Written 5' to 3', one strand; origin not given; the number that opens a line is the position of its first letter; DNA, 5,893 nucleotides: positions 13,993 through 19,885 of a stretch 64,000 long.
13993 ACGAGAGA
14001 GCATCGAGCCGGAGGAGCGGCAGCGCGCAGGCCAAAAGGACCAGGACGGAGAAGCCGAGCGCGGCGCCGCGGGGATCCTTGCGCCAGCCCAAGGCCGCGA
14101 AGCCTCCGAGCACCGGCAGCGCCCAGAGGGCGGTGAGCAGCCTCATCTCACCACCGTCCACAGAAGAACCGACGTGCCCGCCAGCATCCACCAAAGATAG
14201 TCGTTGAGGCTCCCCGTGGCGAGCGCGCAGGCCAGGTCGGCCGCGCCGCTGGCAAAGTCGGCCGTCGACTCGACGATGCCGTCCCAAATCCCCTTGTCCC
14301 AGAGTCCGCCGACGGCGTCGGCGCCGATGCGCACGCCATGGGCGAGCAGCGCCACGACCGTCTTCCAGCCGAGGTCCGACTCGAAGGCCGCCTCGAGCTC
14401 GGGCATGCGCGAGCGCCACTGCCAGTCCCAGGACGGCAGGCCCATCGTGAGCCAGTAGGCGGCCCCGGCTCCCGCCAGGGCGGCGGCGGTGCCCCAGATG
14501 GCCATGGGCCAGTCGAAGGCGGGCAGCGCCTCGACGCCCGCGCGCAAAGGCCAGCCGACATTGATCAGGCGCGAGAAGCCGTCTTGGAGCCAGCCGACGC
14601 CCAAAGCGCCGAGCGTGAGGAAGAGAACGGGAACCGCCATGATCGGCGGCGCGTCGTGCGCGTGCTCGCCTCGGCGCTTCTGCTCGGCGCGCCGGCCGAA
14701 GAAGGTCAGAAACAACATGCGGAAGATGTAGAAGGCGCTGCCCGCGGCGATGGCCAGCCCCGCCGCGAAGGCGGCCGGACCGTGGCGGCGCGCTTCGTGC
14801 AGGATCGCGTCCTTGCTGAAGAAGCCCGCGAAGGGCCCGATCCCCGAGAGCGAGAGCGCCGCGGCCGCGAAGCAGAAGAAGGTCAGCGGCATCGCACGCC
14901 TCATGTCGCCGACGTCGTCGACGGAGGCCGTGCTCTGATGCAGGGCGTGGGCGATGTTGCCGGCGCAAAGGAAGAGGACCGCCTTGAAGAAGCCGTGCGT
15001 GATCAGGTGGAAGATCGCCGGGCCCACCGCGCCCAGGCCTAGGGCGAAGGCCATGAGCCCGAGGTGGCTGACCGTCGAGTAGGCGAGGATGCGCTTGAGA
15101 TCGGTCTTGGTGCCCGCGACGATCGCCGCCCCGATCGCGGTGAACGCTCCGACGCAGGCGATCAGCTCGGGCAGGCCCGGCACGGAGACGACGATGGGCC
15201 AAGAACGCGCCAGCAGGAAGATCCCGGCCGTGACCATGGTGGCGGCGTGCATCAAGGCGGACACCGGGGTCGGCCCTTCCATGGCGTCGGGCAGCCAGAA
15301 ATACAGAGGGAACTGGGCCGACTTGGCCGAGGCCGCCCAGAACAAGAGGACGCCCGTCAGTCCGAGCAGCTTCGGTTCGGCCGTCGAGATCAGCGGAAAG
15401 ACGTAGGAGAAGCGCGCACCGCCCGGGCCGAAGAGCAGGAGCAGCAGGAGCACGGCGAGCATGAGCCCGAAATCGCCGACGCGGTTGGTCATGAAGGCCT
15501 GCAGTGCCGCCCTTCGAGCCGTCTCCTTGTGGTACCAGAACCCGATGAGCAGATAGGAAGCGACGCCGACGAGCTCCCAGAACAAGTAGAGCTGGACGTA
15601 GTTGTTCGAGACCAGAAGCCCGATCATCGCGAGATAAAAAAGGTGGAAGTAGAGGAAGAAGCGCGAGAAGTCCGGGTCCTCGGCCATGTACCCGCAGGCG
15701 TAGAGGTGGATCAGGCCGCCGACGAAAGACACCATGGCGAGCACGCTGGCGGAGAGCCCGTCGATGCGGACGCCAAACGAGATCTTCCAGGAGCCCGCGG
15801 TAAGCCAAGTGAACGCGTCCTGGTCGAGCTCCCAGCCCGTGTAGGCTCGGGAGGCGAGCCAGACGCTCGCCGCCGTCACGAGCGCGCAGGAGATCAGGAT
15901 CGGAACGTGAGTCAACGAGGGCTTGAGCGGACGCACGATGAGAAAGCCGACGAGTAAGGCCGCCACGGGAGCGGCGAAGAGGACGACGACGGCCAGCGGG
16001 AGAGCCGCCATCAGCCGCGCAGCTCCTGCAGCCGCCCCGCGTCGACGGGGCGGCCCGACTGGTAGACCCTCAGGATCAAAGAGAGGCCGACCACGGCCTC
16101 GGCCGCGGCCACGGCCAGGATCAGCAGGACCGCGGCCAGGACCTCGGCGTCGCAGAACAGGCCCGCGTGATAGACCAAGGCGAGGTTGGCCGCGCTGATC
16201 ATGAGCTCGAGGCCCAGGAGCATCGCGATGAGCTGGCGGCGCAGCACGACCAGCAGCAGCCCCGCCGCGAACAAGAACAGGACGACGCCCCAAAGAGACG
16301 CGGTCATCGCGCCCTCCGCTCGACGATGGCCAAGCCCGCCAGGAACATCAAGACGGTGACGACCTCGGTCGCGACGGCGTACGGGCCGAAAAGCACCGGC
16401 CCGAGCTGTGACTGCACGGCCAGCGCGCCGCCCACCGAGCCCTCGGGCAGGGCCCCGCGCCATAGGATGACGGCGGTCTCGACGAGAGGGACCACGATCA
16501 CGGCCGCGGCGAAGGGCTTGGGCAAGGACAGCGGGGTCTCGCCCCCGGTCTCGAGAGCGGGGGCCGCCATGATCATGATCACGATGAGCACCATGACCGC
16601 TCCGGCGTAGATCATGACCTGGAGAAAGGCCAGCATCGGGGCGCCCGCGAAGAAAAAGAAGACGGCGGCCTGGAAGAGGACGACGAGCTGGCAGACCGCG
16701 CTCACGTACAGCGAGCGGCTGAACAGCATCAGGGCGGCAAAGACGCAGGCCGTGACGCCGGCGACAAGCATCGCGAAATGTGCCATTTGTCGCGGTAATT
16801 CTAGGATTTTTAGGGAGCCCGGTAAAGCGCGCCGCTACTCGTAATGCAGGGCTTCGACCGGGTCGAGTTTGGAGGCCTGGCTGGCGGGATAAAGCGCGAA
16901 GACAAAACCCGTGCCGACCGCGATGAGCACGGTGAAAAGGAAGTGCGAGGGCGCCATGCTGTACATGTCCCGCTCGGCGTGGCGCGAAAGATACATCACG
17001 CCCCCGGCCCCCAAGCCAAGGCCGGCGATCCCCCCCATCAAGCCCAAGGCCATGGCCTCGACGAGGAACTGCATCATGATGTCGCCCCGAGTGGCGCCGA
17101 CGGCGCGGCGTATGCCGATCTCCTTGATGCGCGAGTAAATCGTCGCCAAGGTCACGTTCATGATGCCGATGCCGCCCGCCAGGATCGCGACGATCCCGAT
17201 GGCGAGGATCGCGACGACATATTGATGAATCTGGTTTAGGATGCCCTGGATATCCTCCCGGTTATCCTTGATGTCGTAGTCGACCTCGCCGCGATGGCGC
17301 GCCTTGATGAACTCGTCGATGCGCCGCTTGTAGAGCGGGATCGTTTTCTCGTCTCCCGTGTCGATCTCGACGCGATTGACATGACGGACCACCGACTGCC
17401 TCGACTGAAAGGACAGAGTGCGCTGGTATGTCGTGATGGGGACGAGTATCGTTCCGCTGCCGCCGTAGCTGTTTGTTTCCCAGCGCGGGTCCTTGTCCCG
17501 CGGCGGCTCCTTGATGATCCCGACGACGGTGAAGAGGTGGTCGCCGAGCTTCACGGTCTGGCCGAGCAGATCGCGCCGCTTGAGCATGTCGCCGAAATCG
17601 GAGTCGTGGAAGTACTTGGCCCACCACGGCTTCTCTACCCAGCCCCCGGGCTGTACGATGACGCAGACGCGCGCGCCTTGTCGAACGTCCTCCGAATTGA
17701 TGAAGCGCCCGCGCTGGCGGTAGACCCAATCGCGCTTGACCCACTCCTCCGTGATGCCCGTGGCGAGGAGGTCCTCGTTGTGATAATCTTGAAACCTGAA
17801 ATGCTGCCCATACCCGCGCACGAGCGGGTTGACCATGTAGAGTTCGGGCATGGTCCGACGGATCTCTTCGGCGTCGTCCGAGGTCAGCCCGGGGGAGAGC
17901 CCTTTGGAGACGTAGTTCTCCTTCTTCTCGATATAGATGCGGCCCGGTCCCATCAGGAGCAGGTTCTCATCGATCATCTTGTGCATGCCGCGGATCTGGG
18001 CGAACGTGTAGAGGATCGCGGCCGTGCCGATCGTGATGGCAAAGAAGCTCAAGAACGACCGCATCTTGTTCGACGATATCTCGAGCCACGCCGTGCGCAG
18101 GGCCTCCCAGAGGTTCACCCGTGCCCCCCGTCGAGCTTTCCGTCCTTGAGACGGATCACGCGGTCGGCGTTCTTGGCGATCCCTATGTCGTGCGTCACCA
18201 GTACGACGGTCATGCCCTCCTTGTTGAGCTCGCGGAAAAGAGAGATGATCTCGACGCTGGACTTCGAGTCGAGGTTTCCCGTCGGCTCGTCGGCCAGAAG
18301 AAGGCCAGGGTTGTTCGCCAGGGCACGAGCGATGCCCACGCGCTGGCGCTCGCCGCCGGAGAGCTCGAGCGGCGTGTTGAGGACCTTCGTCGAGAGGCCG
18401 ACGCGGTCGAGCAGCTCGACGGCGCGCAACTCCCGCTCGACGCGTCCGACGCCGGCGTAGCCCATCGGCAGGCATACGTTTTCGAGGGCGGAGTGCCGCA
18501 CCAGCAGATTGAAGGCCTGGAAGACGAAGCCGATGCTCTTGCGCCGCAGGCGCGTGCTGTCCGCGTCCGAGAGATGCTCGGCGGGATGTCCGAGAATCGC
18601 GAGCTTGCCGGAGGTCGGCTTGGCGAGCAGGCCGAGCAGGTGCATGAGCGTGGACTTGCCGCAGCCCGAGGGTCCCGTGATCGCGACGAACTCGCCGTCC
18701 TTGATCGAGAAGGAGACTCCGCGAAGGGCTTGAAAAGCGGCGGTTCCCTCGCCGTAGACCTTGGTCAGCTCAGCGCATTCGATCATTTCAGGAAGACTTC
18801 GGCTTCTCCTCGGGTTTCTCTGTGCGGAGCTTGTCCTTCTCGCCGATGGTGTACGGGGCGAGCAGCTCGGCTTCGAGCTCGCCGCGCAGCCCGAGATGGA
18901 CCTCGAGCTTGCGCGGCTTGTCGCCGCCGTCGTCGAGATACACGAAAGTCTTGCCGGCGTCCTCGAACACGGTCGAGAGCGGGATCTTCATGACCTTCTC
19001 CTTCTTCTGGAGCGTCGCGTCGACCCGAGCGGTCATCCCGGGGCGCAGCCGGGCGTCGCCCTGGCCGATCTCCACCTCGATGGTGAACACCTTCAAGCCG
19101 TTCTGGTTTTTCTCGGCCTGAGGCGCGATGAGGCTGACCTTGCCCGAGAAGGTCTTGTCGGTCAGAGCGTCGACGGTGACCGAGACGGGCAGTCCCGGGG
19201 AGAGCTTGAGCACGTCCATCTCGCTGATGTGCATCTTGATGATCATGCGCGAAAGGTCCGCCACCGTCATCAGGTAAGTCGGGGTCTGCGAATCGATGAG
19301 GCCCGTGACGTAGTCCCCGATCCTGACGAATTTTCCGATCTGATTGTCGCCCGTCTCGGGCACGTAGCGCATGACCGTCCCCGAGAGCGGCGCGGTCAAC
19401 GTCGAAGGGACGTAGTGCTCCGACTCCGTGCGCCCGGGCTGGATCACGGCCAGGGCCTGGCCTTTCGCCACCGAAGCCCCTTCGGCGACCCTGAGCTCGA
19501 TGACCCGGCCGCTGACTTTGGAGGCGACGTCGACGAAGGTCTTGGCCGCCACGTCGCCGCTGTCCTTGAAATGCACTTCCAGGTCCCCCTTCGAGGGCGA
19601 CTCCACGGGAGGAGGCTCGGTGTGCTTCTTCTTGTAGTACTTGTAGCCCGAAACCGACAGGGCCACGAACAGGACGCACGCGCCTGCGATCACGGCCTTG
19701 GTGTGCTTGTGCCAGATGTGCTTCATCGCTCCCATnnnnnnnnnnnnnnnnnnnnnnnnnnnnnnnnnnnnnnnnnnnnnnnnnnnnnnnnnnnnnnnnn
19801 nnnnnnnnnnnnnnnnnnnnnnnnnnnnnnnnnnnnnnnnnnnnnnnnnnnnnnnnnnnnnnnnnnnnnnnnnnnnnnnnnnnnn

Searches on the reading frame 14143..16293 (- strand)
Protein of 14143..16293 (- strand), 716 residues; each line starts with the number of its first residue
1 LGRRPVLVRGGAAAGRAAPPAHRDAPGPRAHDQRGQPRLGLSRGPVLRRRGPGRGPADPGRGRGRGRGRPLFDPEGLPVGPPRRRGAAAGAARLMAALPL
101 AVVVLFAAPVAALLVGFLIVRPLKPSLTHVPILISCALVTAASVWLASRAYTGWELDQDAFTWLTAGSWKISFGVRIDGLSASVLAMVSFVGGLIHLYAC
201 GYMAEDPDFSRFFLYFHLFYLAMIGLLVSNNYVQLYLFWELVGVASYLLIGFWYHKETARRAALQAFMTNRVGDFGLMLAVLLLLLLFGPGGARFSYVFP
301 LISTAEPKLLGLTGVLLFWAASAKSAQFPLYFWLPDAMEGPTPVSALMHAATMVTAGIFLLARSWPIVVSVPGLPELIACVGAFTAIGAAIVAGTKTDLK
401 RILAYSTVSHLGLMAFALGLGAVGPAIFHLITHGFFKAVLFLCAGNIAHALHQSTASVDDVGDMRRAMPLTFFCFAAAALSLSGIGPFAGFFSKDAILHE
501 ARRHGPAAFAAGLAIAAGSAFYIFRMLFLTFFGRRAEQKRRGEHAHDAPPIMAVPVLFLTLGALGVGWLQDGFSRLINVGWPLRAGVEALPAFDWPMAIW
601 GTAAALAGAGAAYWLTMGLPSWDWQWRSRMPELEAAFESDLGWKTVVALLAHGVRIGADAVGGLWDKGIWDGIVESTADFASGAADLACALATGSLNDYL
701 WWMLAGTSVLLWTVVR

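Call 15: search_protein_families(library=pfam, proteins=[window:14143-16293:-], max_evalue=0.001)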
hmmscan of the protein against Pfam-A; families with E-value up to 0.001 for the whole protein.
window:14143-16293:- (716 aa): 2 families
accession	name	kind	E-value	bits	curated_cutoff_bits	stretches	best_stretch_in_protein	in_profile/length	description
PF00361.26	Proton_antipo_M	-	3.4e-69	233.7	21.5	1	229-508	1-282/294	NADH:quinone oxidoreductase/Mrp antiporter, TM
PF00662.26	Proton_antipo_N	-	2.7e-19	69.2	24.5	1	163-213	1-51/51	NADH-Ubiquinone oxidoreductase (complex I), chain 5 N-terminus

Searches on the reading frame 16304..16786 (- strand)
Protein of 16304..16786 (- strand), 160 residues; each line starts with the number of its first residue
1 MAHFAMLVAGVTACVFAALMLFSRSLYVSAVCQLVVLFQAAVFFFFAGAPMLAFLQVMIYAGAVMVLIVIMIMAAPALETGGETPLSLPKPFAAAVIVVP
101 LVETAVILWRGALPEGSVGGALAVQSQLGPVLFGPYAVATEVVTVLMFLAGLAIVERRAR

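Call 15: search_protein_families(library=pfam, proteins=[window:16304-16786:-], max_evalue=0.001)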
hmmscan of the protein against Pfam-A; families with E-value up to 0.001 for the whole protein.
window:16304-16786:- (160 aa): 1 family
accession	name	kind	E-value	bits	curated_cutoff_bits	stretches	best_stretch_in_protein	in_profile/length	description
PF00499.25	Oxidored_q3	-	3.3e-17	63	33.2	1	17-153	2-142/146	NADH-ubiquinone/plastoquinone oxidoreductase chain 6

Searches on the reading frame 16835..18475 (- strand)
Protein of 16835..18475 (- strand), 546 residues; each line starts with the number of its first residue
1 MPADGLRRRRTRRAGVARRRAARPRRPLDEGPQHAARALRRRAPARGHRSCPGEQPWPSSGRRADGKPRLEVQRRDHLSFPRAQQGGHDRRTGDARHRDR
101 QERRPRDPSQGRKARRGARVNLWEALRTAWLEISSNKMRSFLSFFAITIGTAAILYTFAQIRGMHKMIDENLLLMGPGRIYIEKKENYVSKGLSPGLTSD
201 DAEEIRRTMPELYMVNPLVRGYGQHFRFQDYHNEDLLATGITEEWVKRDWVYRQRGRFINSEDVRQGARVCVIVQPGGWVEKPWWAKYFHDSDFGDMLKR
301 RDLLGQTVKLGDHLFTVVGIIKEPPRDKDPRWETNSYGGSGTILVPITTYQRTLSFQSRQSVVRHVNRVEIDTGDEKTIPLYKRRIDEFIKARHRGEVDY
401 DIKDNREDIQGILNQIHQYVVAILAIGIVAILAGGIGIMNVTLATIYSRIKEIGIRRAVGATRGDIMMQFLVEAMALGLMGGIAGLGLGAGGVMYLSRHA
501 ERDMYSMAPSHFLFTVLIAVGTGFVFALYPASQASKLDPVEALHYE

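Call 15: search_protein_families(library=pfam, proteins=[window:16835-18475:-], max_evalue=0.001)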
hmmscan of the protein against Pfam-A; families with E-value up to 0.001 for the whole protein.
window:16835-18475:- (546 aa): 2 families
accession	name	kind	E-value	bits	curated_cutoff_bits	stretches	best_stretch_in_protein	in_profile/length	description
PF12704.14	MacB_PCD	-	3.8e-21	76.8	27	1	140-373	1-191/207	MacB-like periplasmic core domain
PF02687.27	FtsX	-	1.8e-19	70.4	25.5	1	425-539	2-120/120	FtsX-like permease C-terminal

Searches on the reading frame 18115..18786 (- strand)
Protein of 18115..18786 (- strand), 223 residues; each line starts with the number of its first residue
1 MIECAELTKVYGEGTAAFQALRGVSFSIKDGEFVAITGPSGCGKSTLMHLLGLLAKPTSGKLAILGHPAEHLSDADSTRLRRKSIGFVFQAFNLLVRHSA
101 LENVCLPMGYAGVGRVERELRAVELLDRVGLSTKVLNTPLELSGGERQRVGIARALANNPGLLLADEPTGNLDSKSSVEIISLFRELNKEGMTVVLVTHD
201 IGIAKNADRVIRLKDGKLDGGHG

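Call 15: search_protein_families(library=pfam, proteins=[window:18115-18786:-], max_evalue=0.001)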
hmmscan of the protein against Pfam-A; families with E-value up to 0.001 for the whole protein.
window:18115-18786:- (223 aa): 5 families
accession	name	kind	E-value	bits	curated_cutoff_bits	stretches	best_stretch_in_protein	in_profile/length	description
PF00005.33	ABC_tran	-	3.8e-33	115.4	25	1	21-169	1-136/137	ABC transporter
PF13304.12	AAA_21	-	4.6e-07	30.6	27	0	33-56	1-24/304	AAA domain, putative AbiEii toxin, Type IV TA system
PF02463.25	SMC_N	-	3.5e-06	27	40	0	125-214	126-212/220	RecF/RecN/SMC N terminal domain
PF13555.12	AAA_29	-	0.00036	20.7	27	1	23-48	14-39/61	P-loop containing region of AAA domain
PF13191.12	AAA_16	-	0.00099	20.1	32.6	0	30-78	23-64/167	AAA ATPase domain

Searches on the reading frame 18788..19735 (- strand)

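Call 15: search_protein_families(library=pfam, proteins=[window:18788-19735:-], max_evalue=0.001)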
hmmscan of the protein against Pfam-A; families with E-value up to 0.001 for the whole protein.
window:18788-19735:- (315 aa): 5 families
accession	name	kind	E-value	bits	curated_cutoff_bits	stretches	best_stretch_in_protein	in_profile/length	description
PF16576.10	HlyD_D23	-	2.1e-16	60.3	30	1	150-236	131-214/214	Barrel-sandwich domain of CusB or HlyD membrane-fusion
PF13437.12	HlyD_3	-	1e-13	52.4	22.2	1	147-233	21-106/106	HlyD family secretion protein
PF13533.13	Biotin_lipoyl_2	-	1.7e-06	28.1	29.8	1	70-98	3-31/32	Biotin-lipoyl like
PF00364.28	Biotin_lipoyl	-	0.00069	19.8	22.1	0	65-98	40-73/73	Biotin-requiring enzyme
PF00529.27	CusB_dom_1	-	0.00087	19.9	26.5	0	182-238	13-85/89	Cation efflux system protein CusB domain 1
